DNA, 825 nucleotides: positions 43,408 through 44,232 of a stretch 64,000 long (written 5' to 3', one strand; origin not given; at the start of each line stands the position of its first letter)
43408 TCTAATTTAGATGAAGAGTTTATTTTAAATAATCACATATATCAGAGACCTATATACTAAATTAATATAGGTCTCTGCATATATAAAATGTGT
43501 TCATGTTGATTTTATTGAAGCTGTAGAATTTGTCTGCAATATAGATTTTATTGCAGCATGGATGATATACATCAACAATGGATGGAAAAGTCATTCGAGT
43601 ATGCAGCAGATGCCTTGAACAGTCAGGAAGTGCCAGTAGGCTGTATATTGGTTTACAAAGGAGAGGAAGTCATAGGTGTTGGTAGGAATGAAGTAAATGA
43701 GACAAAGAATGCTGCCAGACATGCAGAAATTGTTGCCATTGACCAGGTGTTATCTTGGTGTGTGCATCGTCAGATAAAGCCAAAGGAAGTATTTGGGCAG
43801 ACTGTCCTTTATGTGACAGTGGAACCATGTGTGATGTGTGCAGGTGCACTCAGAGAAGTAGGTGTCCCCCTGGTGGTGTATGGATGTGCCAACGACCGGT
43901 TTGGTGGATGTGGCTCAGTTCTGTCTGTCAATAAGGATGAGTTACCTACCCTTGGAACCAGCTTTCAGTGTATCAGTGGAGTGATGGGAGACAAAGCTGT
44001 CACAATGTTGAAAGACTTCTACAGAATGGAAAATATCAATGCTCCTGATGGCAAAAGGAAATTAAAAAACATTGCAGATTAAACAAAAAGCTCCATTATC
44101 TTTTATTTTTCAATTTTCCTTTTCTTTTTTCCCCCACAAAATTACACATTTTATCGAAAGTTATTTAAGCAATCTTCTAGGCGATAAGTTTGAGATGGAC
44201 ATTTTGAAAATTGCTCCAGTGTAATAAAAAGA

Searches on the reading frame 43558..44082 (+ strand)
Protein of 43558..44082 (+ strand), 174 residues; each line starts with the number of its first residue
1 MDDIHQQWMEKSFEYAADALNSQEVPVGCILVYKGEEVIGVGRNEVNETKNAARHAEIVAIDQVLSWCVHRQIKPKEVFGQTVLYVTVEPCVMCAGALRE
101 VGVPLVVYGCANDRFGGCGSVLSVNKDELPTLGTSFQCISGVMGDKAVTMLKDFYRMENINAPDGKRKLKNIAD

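Call 12: find_encoding_contigs(protein=window:43558-44082:+, flank=10000, max_places=6)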
Protein window:43558-44082:+ (174 aa): no gene with exactly this product is on record in the collection.
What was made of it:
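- Tried and rejected: Exact look-up of the neighbouring intronless deaminase ORF found nothing (call 12).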

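Call 52: search_protein_families(library=pfam, proteins=[window:43558-44082:+], max_evalue=0.01)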
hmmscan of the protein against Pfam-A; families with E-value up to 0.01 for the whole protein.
window:43558-44082:+ (174 aa): 9 families
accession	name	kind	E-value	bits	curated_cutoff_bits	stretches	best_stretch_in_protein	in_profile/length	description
PF14437.12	MafB19-deam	-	1.9e-24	86.6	27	1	5-124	3-115/142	MafB19-like deaminase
PF00383.29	dCMP_cyt_deam_1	-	6.7e-22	77.7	25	1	4-110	3-102/102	Cytidine and deoxycytidylate deaminase zinc-binding region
PF14439.12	Bd3614-deam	-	3.2e-06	27.6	38.5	1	30-103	13-79/113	Bd3614-like deaminase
PF18750.7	SNAD4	-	8.4e-05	23.1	27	1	45-100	23-73/130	Secreted Novel AID/APOBEC-like Deaminase 4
PF18778.7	NAD1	-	0.002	18.7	27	1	48-100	45-92/175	Novel AID APOBEC clade 1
PF18772.7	APOBEC2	-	0.0025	18.3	26.8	1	40-99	41-90/175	APOBEC2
PF18782.7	NAD2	-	0.0032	18.1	27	1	45-100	46-96/179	Novel AID APOBEC clade 2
PF18771.7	APOBEC3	-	0.005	17.4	27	1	50-98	27-70/137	APOBEC3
PF08210.17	APOBEC_N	-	0.0099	16.3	25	0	42-100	35-87/170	APOBEC-like N-terminal domain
